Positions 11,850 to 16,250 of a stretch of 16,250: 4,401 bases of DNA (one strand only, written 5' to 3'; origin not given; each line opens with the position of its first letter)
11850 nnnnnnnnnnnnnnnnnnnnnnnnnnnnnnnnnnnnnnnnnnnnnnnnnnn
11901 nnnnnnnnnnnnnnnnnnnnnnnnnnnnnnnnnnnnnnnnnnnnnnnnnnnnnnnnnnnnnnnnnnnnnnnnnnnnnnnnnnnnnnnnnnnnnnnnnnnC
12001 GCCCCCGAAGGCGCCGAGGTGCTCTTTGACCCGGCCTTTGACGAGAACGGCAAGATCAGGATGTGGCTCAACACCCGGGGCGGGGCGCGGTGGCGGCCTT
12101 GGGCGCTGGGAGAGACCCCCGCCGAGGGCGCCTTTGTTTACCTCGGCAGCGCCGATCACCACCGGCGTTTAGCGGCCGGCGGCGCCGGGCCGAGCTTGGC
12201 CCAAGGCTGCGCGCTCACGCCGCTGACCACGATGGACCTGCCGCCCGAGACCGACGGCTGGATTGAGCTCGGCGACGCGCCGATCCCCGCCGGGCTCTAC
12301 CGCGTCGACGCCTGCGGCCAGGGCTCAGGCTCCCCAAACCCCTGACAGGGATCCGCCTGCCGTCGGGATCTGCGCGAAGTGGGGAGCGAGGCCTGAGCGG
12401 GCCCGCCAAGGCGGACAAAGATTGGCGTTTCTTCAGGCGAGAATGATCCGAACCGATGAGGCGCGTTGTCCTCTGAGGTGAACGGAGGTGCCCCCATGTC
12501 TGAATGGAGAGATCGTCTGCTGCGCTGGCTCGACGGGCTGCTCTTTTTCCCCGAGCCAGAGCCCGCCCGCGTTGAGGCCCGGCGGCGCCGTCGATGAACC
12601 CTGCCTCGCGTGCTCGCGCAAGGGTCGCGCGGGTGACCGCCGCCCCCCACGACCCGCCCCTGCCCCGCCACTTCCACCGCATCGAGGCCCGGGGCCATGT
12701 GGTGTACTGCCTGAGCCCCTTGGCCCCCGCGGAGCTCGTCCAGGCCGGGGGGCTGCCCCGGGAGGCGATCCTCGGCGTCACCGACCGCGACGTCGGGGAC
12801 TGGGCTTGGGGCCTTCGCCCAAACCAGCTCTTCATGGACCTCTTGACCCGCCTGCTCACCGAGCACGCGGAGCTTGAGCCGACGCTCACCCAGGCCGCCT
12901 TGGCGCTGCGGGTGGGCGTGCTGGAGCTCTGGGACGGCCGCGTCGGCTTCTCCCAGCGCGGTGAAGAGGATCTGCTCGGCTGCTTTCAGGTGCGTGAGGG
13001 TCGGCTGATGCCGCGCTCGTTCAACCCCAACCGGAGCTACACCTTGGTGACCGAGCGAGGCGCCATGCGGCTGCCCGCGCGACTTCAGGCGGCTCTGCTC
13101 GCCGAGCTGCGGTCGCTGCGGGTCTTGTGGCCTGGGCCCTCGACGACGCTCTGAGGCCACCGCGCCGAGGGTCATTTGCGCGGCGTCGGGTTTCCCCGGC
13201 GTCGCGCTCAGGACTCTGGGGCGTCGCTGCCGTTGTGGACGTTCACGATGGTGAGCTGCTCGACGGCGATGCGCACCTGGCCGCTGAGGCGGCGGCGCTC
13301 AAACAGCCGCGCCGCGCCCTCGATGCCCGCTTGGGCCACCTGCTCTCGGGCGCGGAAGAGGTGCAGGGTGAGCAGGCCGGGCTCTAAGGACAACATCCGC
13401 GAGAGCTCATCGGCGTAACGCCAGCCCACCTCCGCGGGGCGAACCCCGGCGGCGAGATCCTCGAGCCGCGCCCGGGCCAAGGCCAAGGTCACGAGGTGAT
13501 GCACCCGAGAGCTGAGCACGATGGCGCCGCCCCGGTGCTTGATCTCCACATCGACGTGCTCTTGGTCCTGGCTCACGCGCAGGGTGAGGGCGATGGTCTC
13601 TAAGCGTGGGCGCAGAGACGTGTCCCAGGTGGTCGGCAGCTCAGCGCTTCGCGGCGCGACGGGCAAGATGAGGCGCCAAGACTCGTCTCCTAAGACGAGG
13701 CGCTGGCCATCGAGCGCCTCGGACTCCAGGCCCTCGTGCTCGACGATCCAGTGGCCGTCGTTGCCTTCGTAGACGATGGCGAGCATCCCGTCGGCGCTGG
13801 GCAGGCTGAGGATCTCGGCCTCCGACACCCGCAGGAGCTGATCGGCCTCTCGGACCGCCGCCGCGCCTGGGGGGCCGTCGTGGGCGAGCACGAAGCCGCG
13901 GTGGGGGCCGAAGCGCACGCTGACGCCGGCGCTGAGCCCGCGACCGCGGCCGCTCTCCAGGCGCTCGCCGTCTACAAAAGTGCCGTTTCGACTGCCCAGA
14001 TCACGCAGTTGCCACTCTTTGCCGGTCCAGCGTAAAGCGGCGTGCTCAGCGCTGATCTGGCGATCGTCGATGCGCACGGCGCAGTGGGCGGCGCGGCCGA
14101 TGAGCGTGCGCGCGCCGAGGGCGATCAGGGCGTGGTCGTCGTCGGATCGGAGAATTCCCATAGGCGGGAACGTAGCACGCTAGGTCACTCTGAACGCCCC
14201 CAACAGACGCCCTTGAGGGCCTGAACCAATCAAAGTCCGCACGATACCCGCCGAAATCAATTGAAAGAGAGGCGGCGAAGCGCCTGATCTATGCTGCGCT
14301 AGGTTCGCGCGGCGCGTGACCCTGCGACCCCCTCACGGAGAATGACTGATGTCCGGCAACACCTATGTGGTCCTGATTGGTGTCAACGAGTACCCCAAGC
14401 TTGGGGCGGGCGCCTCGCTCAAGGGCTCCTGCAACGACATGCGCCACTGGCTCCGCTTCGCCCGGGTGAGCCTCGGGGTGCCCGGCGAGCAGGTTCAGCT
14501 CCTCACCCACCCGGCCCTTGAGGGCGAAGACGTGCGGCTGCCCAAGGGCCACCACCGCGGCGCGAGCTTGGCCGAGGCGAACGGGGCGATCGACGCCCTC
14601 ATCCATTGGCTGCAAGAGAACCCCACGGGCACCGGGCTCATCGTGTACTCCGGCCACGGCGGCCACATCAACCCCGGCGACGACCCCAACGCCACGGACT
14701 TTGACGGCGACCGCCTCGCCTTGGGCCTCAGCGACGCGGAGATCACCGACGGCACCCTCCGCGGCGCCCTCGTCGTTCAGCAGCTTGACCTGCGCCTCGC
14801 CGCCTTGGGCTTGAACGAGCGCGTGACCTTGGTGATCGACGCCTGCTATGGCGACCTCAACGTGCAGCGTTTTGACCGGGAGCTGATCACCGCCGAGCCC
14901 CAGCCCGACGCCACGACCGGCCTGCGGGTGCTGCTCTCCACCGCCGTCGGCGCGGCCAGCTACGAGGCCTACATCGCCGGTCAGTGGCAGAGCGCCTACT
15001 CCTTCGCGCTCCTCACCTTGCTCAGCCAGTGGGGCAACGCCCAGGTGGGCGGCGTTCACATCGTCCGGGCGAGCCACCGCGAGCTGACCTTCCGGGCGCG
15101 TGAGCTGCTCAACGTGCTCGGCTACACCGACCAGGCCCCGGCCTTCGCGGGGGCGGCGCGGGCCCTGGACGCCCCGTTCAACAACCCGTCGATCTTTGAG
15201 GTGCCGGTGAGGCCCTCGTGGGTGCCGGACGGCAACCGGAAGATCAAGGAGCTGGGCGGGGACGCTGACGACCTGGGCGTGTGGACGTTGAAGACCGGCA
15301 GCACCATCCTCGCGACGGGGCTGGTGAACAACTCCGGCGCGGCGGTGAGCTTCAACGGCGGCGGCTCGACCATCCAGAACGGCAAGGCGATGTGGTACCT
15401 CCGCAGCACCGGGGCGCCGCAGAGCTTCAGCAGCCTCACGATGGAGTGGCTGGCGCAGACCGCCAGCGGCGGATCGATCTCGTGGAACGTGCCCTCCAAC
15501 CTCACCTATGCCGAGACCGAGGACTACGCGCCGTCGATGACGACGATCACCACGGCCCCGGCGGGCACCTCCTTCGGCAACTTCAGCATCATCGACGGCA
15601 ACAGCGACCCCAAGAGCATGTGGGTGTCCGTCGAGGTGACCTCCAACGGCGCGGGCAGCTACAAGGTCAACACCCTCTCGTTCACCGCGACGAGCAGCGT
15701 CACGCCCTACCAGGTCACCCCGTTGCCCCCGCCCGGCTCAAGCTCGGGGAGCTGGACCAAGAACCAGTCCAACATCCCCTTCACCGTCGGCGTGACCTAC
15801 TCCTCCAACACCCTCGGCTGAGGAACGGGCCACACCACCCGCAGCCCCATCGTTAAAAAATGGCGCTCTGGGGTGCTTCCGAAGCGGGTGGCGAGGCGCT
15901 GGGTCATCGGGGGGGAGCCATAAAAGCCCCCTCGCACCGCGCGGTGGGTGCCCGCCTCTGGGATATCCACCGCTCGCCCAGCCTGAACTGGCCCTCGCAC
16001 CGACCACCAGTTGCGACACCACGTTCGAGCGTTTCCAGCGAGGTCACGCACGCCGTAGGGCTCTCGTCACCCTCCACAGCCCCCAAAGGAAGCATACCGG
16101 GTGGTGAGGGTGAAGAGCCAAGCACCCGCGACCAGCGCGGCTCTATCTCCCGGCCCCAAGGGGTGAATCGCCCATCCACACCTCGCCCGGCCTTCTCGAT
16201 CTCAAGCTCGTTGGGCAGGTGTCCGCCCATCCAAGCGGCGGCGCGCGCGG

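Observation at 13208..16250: FHA protein, caspase-like protease and FGE-sulfatase-like protein clustered near a Ser/Thr kinase: candidate regulated-proteolysis or conflict module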

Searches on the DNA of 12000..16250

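Call 101: search_rna_families(source=window, start=12000, end=16250, threshold=evalue, max_evalue=0.1)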
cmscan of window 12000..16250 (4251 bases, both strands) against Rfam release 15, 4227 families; matches with E-value up to 0.1: 1.
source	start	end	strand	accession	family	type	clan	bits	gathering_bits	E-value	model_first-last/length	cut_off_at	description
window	14726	14777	-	RF01274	sR45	Gene; snRNA; snoRNA; CD-box;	-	22.2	40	0.078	1-55/55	no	Small nucleolar RNA sR45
